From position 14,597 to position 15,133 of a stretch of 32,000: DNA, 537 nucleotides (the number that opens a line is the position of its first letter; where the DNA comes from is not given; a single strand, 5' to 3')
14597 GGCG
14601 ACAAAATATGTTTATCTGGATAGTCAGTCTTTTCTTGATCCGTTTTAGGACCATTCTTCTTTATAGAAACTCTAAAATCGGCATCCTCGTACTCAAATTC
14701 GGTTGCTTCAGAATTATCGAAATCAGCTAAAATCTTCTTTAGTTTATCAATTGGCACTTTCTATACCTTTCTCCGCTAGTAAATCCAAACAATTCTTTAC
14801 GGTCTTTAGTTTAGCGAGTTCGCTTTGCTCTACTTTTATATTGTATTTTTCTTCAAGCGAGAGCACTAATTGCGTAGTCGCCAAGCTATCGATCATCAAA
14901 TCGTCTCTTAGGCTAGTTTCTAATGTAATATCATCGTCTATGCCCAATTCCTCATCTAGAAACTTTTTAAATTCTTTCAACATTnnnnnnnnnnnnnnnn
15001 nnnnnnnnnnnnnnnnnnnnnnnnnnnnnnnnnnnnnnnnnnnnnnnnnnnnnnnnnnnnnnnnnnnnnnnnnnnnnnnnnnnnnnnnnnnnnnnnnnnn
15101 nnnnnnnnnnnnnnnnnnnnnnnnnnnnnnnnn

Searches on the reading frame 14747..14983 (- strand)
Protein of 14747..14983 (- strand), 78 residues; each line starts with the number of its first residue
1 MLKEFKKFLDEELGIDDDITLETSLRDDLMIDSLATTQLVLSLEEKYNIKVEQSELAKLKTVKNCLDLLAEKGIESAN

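Call 4: search_protein_families(library=pfam, proteins=[window:14747-14983:-])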
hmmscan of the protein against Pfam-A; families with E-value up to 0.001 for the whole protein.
window:14747-14983:- (78 aa): 1 family
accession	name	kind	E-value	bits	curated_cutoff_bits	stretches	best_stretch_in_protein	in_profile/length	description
PF00550.31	PP-binding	-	1.9e-10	41.3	20.8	1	10-66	8-64/67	Phosphopantetheine attachment site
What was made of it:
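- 14747..14983 (-): ACP1, the FAS-type acyl carrier protein, 78 aa (IDSL). PP-binding scores 41.3 bits (call 4).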

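Call 6: search_protein_families(library=ncbifam, max_evalue=0.1, proteins=[window:14747-14983:-])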
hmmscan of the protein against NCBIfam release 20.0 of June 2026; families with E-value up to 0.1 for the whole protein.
window:14747-14983:- (78 aa): 18 families
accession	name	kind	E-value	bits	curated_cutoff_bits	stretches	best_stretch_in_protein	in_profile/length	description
NF002148.0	PRK00982.1-2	subfamily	2.2e-14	53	71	1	3-72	7-77/79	acyl carrier protein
NF002147.0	PRK00982.1-1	equivalog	1.5e-12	47.1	84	1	2-71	9-79/83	acyl carrier protein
NF002150.0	PRK00982.1-4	subfamily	2.7e-12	46.7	66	1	4-72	9-78/80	acyl carrier protein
TIGR00517.1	acyl_carrier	equivalog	5.3e-12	45.4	70.45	1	3-72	6-76/77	acyl carrier protein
NF002149.0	PRK00982.1-3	equivalog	1.6e-11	44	106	1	5-71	8-75/78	acyl carrier protein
NF040636.1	AcpM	exception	2e-11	43.7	146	1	5-69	10-75/93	meromycolate extension acyl carrier protein AcpM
NF009104.0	PRK12449.1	equivalog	1.3e-09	37.8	70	1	18-72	24-78/80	acyl carrier protein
NF002151.0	PRK00982.1-5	equivalog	1.9e-09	37.5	92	1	4-71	7-75/78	acyl carrier protein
NF058660.1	cispen_ACP_AmcB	equivalog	1e-06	28.8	80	1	13-70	14-76/80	cispentacin biosynthesis acyl carrier protein AmcB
NF003757.0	PRK05350.1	equivalog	1.2e-06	28.6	65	1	2-69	8-76/83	acyl carrier protein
NF052616.1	ACP_for_OlsHI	equivalog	2e-06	28.1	130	1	17-72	23-80/83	ornithine lipid biosynthesis acyl carrier protein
NF006031.0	PRK08172.1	equivalog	2.7e-06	27.9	76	1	14-65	18-70/82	acyl carrier protein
NF005798.0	PRK07639.1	equivalog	2.8e-06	27.6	100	1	19-72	24-81/91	petrobactin biosynthesis protein AsbD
NF003464.0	PRK05087.1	equivalog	1.9e-05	24.6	68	1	20-57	23-60/78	D-alanine--poly(phosphoribitol) ligase subunit DltC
TIGR01688.1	dltC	equivalog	0.0021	18.1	52.35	1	24-56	24-56/73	D-alanine--poly(phosphoribitol) ligase subunit 2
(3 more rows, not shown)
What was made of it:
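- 14747..14983 (-): ACP models score up to 53 bits (call 6).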
